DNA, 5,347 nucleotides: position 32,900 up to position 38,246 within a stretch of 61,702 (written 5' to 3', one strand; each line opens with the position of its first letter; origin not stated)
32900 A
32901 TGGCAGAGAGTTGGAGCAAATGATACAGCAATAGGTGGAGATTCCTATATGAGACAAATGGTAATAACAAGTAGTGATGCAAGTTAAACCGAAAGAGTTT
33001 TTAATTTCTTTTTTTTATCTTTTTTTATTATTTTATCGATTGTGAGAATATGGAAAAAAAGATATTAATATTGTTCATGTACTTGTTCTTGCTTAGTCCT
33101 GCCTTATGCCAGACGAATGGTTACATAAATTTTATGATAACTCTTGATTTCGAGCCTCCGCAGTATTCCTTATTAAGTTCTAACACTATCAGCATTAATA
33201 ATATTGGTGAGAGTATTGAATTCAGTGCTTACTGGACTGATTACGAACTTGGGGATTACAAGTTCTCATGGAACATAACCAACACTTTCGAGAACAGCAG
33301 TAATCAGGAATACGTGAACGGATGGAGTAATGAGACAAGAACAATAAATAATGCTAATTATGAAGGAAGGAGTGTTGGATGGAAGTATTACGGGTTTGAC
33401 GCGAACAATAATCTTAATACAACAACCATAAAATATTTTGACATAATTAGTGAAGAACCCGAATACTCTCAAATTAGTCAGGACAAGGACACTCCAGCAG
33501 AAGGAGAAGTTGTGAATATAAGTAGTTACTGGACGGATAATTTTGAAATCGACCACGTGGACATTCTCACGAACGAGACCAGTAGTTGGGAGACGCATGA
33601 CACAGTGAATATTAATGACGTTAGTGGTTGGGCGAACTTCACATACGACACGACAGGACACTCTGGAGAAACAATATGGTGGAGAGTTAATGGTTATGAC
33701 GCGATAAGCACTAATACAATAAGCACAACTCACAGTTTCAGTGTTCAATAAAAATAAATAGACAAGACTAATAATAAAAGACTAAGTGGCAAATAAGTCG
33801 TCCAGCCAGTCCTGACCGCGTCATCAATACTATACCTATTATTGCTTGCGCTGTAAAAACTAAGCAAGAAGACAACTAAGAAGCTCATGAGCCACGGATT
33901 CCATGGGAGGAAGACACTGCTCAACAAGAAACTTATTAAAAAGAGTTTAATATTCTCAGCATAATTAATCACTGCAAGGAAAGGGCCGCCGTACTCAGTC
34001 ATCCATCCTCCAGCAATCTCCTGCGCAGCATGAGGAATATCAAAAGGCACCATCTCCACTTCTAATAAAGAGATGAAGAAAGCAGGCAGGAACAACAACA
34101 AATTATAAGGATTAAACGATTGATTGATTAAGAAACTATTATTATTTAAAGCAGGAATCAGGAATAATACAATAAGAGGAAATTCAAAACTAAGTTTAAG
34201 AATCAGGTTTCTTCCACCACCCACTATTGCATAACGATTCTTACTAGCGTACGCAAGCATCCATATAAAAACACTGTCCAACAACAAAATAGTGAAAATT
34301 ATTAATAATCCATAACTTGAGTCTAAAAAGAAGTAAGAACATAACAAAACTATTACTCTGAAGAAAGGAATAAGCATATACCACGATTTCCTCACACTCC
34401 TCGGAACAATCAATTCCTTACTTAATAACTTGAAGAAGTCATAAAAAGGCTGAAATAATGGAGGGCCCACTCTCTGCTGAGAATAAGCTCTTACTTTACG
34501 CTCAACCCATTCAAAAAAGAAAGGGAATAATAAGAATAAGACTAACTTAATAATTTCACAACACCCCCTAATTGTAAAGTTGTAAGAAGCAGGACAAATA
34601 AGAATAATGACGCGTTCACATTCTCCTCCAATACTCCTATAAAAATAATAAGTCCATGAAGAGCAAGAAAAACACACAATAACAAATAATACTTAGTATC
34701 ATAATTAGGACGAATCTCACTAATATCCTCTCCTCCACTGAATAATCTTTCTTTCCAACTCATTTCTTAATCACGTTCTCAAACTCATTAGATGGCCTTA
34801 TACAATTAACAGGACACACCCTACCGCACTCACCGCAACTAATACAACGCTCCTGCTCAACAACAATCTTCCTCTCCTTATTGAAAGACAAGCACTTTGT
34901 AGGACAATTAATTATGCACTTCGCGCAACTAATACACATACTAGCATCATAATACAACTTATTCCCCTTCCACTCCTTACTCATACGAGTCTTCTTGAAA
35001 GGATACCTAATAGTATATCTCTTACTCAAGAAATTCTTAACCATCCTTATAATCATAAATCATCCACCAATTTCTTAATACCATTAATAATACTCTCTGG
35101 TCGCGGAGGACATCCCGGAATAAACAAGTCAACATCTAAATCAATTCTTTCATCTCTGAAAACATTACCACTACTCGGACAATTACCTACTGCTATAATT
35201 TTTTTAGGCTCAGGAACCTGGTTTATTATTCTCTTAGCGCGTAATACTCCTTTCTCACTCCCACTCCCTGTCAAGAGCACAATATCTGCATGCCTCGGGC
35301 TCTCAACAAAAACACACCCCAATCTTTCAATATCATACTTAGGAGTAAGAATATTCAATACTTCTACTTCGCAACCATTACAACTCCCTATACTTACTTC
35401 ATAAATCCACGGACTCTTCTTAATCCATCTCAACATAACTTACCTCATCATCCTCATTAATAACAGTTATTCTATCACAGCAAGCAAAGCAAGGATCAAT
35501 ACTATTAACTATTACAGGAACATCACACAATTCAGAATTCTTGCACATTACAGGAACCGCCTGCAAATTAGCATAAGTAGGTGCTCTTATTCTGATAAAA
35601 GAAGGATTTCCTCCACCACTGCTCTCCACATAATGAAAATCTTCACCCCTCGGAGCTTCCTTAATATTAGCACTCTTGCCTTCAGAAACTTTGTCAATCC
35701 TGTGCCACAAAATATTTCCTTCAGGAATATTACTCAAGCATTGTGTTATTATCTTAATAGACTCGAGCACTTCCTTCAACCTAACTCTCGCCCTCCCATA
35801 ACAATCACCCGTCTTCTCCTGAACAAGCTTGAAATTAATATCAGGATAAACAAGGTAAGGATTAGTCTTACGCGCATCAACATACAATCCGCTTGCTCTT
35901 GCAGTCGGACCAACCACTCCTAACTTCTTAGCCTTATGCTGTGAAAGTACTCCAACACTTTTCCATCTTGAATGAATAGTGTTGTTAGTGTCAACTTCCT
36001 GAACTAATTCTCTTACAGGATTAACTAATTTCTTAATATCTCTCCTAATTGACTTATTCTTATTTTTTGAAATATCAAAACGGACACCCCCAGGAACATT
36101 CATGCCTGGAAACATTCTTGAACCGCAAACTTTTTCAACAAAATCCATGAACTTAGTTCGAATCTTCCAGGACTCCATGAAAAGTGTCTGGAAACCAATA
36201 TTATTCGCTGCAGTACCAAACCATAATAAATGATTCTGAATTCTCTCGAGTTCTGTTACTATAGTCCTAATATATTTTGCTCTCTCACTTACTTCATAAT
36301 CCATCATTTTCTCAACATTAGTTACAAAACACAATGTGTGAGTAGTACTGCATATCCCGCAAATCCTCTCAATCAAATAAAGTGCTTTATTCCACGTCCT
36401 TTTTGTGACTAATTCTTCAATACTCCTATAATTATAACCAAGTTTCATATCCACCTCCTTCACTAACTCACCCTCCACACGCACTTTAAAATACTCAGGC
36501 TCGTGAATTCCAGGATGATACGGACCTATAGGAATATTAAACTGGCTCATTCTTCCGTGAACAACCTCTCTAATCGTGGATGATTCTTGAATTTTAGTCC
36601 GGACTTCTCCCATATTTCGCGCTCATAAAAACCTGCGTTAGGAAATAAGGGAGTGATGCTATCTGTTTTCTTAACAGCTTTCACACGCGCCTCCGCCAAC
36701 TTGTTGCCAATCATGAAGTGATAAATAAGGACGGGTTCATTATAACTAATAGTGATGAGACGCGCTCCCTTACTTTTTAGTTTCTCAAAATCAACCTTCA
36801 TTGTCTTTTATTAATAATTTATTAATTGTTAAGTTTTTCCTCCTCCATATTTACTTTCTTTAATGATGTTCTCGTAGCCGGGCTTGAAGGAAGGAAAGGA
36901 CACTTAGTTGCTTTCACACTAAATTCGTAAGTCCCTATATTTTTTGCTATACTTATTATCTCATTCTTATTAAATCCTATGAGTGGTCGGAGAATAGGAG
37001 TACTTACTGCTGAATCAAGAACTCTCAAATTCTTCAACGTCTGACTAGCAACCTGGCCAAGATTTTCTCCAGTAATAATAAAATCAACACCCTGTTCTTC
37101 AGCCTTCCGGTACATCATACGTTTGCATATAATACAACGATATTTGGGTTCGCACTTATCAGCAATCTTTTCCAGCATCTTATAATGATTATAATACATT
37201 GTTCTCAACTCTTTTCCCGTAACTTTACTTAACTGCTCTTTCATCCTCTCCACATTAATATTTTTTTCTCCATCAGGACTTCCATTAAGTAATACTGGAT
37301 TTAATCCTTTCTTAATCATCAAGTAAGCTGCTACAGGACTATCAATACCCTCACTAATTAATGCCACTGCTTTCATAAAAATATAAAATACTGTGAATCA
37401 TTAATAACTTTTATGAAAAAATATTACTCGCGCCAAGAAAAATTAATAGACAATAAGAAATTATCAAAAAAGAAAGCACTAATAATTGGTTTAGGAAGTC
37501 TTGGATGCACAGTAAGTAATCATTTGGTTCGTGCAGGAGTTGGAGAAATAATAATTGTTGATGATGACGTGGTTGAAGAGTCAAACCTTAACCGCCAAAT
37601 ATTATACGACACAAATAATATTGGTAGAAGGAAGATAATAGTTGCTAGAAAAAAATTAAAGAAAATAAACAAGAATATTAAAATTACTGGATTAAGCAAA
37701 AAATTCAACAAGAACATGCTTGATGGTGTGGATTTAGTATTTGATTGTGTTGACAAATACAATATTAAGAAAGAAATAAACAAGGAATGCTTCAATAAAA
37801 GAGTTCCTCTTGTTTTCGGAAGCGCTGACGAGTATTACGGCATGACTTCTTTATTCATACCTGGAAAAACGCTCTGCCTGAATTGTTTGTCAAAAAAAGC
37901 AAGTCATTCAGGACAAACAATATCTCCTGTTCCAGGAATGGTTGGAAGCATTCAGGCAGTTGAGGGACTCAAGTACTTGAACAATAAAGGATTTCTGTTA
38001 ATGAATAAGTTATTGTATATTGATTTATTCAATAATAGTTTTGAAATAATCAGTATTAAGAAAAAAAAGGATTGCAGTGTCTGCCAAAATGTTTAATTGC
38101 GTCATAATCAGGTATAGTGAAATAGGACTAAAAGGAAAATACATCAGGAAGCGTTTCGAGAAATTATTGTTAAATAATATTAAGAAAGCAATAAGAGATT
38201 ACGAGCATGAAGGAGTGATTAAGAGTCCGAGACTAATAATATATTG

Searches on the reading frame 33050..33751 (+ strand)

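Call 65: search_protein_families(library=pfam, proteins=[window:33050-33751:+], max_evalue=0.1)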
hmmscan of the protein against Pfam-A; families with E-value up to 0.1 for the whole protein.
window:33050-33751:+ (233 aa): 1 family
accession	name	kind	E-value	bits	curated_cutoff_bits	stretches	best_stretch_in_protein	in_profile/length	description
PF24339.2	OB_DEPS-1_3rd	-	0.074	13.3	27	0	51-66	38-53/63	P-granule-associated protein DEPS-1, third OB-fold domain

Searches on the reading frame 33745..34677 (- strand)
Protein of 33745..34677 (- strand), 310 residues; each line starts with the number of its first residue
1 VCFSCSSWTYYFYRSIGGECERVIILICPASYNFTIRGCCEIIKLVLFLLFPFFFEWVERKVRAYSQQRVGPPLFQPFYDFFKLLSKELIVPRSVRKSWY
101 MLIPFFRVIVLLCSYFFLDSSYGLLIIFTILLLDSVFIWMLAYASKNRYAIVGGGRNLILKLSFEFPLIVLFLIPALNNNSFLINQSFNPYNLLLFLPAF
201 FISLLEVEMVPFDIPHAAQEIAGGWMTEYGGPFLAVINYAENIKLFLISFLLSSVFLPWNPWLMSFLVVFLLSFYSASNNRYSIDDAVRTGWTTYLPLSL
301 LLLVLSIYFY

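Call 85: search_protein_families(library=pfam, proteins=[window:33745-34677:-], max_evalue=0.001)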
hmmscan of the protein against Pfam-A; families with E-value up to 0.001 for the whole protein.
window:33745-34677:- (310 aa): 1 family
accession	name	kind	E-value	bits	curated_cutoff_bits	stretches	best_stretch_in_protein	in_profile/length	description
PF00146.26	NADHdh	-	7.3e-53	180.3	27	1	45-306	7-297/298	NADH dehydrogenase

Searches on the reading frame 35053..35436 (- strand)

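Call 85: search_protein_families(library=pfam, proteins=[window:35053-35436:-], max_evalue=0.001)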
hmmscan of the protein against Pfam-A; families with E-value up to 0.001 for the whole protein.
window:35053-35436:- (127 aa): 1 family
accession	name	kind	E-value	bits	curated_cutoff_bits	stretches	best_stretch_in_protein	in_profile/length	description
PF01058.29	Oxidored_q6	-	3.4e-22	79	27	1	19-123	1-128/128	NADH ubiquinone oxidoreductase, 20 Kd subunit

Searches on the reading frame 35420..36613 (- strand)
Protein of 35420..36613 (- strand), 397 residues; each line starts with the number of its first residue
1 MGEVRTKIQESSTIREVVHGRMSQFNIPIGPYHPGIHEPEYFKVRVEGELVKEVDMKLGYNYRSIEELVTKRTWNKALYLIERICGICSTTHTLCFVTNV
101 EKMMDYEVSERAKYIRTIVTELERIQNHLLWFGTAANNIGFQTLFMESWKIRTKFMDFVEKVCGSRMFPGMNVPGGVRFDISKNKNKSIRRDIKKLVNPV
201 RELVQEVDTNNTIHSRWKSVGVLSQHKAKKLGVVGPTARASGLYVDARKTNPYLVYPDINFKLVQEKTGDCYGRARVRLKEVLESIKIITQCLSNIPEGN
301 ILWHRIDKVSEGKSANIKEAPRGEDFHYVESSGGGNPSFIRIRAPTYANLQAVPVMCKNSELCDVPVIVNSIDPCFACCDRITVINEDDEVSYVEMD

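Call 12: search_protein_families(library=pfam, proteins=[window:35420-36613:-], max_evalue=0.001)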
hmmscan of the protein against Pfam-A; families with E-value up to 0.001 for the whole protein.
window:35420-36613:- (397 aa): 2 families
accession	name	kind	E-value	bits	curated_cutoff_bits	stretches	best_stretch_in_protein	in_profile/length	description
PF00346.24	Complex1_49kDa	-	1.3e-66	224.9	24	2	139-305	2-168/271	Respiratory-chain NADH dehydrogenase, 49 Kd subunit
PF00374.24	NiFeSe_Hases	-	1.3e-15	57.8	25.8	1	63-132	1-70/508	Nickel-dependent hydrogenase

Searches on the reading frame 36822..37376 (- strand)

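Call 85: search_protein_families(library=pfam, proteins=[window:36822-37376:-], max_evalue=0.001)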
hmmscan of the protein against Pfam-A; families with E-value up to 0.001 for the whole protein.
window:36822-37376:- (184 aa): 1 family
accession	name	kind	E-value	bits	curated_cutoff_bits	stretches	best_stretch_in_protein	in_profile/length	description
PF02568.20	ThiI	-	4e-56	190.2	20.5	1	2-183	5-196/197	Thiamine biosynthesis protein (ThiI)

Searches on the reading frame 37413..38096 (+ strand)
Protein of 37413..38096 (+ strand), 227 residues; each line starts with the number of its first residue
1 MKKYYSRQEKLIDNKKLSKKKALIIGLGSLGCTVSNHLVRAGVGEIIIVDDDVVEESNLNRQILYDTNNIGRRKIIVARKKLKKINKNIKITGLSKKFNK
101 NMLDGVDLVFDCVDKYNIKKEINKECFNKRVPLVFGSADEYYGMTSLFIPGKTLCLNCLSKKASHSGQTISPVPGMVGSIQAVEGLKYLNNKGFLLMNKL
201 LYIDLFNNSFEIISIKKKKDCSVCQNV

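Call 85: search_protein_families(library=pfam, proteins=[window:37413-38096:+], max_evalue=0.001)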
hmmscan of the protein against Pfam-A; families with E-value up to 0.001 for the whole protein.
window:37413-38096:+ (227 aa): 3 families
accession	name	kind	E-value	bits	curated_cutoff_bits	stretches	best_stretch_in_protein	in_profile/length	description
PF00899.27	ThiF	-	2.6e-56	190.9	28.1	1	14-223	15-238/238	ThiF family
PF13241.12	NAD_binding_7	-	9.7e-07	29.8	22.1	1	16-133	4-89/104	Putative NAD(P)-binding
PF01488.26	Shikimate_DH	-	8.7e-05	23.1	24.3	1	15-62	8-55/138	Shikimate / quinate 5-dehydrogenase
